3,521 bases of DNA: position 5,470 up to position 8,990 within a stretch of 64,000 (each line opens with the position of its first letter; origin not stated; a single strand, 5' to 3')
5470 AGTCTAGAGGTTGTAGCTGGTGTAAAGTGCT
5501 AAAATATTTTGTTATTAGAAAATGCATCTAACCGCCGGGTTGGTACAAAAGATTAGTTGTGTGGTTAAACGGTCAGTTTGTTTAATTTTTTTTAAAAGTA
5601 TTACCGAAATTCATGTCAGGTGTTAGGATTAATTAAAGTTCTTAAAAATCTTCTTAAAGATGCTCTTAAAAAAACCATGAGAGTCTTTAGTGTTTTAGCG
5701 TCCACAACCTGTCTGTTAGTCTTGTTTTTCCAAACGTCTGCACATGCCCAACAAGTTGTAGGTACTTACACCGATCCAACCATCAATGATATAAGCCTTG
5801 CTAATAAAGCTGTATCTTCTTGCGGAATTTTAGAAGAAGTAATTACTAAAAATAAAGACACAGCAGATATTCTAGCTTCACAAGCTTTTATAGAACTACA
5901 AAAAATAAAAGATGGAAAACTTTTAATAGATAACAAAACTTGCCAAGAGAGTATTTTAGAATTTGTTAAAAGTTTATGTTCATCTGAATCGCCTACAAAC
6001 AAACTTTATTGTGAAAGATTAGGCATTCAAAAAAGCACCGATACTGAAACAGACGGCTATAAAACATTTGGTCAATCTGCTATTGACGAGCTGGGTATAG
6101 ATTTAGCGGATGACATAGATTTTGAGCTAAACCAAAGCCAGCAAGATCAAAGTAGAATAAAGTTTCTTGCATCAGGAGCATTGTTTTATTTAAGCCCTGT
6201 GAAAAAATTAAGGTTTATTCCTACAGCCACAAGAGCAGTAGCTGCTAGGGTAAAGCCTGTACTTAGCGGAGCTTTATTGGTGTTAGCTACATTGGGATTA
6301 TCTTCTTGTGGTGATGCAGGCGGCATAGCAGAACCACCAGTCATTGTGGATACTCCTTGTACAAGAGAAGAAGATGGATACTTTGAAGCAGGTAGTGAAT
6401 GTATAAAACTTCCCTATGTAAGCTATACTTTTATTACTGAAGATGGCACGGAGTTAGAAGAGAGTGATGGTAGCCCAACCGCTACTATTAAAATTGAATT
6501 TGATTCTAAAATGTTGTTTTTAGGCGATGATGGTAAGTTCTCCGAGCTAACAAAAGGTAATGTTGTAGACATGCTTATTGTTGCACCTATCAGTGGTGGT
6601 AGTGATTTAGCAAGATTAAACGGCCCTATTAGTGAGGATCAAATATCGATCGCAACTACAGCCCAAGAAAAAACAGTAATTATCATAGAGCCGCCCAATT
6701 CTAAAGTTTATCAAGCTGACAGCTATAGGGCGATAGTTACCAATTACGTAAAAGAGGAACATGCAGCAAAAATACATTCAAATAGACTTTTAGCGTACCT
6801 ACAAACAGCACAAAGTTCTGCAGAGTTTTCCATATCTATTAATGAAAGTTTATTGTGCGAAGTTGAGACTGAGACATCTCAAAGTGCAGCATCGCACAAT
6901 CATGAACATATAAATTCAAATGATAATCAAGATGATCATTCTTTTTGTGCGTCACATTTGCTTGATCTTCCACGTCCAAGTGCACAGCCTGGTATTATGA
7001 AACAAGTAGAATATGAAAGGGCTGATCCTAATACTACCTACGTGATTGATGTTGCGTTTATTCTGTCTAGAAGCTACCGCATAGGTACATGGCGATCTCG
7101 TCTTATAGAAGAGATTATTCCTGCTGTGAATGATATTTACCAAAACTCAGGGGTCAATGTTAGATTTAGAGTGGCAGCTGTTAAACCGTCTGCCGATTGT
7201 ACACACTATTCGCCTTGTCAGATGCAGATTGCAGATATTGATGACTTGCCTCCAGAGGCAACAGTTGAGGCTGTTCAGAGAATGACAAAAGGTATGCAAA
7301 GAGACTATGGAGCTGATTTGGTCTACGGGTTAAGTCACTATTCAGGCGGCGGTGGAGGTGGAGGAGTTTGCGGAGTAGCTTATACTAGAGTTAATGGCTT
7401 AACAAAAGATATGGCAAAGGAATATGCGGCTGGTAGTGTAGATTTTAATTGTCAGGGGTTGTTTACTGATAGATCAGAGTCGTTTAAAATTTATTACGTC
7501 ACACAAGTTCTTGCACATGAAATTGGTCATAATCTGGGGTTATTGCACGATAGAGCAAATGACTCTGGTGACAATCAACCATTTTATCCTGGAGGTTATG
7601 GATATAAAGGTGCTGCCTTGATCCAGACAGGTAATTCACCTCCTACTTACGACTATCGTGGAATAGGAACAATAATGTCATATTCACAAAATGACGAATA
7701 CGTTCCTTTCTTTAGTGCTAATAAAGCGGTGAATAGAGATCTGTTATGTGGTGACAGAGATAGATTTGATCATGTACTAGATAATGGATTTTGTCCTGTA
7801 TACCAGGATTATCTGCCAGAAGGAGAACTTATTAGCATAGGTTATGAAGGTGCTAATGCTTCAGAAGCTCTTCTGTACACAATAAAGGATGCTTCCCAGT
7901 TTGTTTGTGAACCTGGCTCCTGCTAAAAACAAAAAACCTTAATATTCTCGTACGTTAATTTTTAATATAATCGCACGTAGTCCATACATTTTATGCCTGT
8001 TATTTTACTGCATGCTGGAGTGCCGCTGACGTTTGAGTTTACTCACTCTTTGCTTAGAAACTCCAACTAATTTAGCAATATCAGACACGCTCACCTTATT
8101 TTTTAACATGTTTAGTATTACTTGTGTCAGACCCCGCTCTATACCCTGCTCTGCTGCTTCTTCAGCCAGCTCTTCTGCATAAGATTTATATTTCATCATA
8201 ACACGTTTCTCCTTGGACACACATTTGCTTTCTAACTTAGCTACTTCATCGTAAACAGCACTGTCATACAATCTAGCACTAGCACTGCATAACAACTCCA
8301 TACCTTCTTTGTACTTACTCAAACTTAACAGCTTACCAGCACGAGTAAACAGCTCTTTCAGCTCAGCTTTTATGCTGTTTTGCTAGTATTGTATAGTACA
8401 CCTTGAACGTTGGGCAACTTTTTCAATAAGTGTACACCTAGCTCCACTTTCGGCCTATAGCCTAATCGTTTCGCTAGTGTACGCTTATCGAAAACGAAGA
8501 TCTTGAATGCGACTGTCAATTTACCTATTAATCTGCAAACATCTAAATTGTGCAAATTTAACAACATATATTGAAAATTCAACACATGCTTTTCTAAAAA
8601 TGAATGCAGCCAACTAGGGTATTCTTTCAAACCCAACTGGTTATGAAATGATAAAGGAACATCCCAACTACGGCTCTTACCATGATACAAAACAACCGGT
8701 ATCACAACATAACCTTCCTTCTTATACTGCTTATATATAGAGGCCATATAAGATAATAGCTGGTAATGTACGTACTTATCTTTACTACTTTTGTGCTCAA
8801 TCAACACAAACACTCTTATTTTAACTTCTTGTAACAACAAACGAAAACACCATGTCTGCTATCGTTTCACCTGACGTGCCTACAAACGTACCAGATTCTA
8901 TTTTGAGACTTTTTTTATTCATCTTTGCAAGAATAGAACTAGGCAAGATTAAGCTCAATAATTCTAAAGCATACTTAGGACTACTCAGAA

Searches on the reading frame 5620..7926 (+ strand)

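Call 33: search_protein_families(library=pfam, proteins=[window:5620-7926:+], max_evalue=0.01)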
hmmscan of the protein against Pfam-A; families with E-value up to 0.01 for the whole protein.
window:5620-7926:+ (768 aa): 5 families
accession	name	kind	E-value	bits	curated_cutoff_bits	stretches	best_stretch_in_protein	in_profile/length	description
PF13582.12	Reprolysin_3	-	4e-12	47.2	22.4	1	496-644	4-123/123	Metallo-peptidase family M12B Reprolysin-like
PF13688.12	Reprolysin_5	-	4.7e-12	47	27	1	491-691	25-189/196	Metallo-peptidase family M12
PF13583.11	Reprolysin_4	-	7.8e-12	45.7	22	1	496-702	29-188/203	Metallo-peptidase family M12B Reprolysin-like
PF13574.12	Reprolysin_2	-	3.9e-05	24.1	27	1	498-649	10-147/195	Metallo-peptidase family M12B Reprolysin-like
PF00413.30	Peptidase_M10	-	4.3e-05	23.9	24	1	599-648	75-129/159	Matrixin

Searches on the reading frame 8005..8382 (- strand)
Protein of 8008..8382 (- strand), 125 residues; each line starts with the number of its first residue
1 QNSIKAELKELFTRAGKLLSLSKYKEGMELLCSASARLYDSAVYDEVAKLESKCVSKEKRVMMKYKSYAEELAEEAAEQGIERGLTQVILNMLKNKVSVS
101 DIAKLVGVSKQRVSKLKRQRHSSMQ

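Call 32: search_protein_families(library=pfam, proteins=[window:8005-8322:-], max_evalue=0.01)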
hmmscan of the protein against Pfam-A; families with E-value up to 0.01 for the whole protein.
window:8005-8322:- (105 aa): 5 families
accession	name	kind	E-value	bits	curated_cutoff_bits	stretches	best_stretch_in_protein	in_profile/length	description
PF13384.12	HTH_23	-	0.00016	21.9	24.6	1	69-99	10-40/50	Homeodomain-like domain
PF13542.12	HTH_Tnp_ISL3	-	0.00043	20.1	27.4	1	66-93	17-43/51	Helix-turn-helix domain of transposase family ISL3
PF13518.12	HTH_28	-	0.00082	19.8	25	1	67-99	4-35/52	Helix-turn-helix domain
PF12802.13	MarR_2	-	0.0034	17.9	27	1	67-96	9-40/61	MarR family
PF02796.21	HTH_7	-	0.0074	16.8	23.8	0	69-91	14-36/45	Helix-turn-helix domain of resolvase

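Call 36: search_protein_families(library=pfam, proteins=[window:8008-8382:-], max_evalue=1)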
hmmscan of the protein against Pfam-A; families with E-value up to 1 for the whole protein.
window:8008-8382:- (125 aa): 16 families
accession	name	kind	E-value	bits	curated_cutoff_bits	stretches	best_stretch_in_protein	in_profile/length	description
PF13384.12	HTH_23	-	0.00021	21.4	24.6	1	89-118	10-39/50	Homeodomain-like domain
PF13542.12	HTH_Tnp_ISL3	-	0.00061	19.6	27.4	1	86-113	17-43/51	Helix-turn-helix domain of transposase family ISL3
PF13518.12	HTH_28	-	0.0012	19.3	25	1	87-119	4-35/52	Helix-turn-helix domain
PF12802.13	MarR_2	-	0.0046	17.5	27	1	87-116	9-40/61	MarR family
PF02796.21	HTH_7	-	0.0097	16.5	23.8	1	89-111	14-36/45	Helix-turn-helix domain of resolvase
PF13443.12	HTH_26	-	0.027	15.1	22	1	92-120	6-34/63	Cro/C1-type HTH DNA-binding domain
PF00356.27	LacI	-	0.033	14.4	27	1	100-115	3-18/46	Bacterial regulatory proteins, lacI family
PF01381.28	HTH_3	-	0.044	14.3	23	1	94-118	7-31/55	Helix-turn-helix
PF04545.22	Sigma70_r4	-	0.046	13.7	24.1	1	96-119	20-43/50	Sigma-70, region 4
PF15923.10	DUF4745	-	0.047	14.1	34.8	1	20-77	21-71/133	Domain of unknown function (DUF4745)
PF13936.12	HTH_38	-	0.05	13.8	27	1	88-114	12-38/44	Helix-turn-helix domain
PF01057.23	Parvo_NS1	-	0.068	12.6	20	1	43-99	16-65/271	Parvovirus non-structural protein NS1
PF01399.33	PCI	-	0.071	13.8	22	1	72-115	17-58/84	PCI domain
PF16509.11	KORA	-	0.11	13.1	26.7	1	86-117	20-51/84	TrfB plasmid transcriptional repressor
PF08279.18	HTH_11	-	0.17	12.2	25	1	89-113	5-32/55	HTH domain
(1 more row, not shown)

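Call 37: search_protein_families(library=ncbifam, proteins=[window:8008-8382:-], max_evalue=1)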
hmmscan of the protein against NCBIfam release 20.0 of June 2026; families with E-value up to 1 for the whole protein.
window:8008-8382:- (125 aa): 7 families
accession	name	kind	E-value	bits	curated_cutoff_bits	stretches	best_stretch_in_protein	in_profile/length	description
TIGR01784.1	T_den_put_tspse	subfamily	4e-07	30.1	52.1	1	57-115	213-272/273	Rpn family recombination-promoting nuclease/putative transposase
NF033558.1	transpos_IS1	equivalog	0.0016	18.4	100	1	72-121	31-80/199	IS1 family transposase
TIGR02937.1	sigma70-ECF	superfamily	0.04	13.5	42.9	1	65-118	103-155/165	sigma-70 family RNA polymerase sigma factor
NF007860.0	PRK10572.1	equivalog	0.041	12.7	208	1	58-120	162-223/292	arabinose operon transcriptional regulator AraC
NF009351.0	PRK12708.1-3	equivalog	0.054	13.6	183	1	53-98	56-98/129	peptidoglycan hydrolase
NF033788.1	HTH_metalloreg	subfamily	0.055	13.3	55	1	89-115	16-44/77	metalloregulator ArsR/SmtB family transcription factor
NF045758.2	YlxM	equivalog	0.089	12.9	80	1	89-115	25-51/72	YlxM family DNA-binding protein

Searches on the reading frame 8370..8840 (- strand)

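Call 32: search_protein_families(library=pfam, proteins=[window:8370-8840:-], max_evalue=0.01)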
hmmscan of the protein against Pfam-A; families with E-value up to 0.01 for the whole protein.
window:8370-8840:- (156 aa): 1 family
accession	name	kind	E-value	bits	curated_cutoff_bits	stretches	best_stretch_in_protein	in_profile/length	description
PF04754.18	Transposase_31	-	9.9e-18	64.9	21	1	10-112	71-168/203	Putative transposase, YhgA-like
